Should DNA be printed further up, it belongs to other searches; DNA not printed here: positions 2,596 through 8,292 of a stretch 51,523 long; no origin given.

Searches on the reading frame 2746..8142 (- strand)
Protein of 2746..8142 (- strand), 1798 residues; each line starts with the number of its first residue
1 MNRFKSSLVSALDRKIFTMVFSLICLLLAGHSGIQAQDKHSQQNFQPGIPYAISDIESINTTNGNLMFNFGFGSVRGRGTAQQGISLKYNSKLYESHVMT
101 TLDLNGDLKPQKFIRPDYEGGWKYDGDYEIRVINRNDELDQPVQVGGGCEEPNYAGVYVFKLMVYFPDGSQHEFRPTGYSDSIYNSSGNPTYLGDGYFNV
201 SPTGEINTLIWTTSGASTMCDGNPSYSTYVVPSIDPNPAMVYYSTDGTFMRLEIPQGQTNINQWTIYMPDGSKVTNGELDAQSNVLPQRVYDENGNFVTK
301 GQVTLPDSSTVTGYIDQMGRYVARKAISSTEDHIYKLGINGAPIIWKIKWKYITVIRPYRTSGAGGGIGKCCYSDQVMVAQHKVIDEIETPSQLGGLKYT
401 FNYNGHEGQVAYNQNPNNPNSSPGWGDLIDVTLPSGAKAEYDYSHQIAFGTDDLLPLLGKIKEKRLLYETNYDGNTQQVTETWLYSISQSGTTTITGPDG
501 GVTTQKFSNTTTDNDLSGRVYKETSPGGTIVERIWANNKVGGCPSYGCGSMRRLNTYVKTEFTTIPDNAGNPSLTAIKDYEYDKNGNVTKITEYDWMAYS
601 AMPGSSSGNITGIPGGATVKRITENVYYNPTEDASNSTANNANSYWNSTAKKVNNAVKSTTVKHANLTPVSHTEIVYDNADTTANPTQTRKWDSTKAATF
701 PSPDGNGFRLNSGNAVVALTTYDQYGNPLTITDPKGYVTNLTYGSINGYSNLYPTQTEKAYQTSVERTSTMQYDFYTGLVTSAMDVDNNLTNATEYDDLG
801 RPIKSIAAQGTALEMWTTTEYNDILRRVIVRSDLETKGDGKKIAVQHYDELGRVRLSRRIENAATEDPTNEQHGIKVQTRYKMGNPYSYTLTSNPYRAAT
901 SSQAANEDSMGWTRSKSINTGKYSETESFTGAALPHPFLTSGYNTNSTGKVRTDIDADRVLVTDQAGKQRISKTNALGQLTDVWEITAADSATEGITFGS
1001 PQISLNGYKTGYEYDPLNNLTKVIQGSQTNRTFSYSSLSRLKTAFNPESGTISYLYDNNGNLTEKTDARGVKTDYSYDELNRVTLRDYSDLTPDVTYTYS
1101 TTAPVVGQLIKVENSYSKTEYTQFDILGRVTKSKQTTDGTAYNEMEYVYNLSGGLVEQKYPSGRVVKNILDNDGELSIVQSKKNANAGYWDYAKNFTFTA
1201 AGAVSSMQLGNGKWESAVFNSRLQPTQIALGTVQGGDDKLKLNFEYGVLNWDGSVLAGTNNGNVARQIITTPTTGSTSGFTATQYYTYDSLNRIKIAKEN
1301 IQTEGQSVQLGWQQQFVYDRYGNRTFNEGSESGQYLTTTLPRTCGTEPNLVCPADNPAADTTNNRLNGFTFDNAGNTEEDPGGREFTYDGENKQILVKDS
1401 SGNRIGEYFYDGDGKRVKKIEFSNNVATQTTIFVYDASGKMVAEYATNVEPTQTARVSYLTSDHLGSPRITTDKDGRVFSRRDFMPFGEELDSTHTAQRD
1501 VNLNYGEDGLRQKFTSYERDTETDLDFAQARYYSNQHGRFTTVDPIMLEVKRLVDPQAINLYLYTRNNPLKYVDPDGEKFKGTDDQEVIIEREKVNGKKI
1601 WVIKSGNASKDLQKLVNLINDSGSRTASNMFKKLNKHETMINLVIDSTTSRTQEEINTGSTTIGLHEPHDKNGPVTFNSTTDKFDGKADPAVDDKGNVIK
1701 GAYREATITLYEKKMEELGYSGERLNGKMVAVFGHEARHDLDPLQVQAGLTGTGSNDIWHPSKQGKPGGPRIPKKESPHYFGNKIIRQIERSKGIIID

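Call 52: search_protein_families(library=pfam, proteins=[window:2746-8142:-], max_evalue=0.001)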
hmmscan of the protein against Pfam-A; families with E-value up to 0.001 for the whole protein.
window:2746-8142:- (1798 aa): 1 family
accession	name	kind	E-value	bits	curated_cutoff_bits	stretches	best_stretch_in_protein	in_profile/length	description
PF05593.20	RHS_repeat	-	5.1e-18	65.4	22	1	1056-1086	1-31/38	RHS Repeat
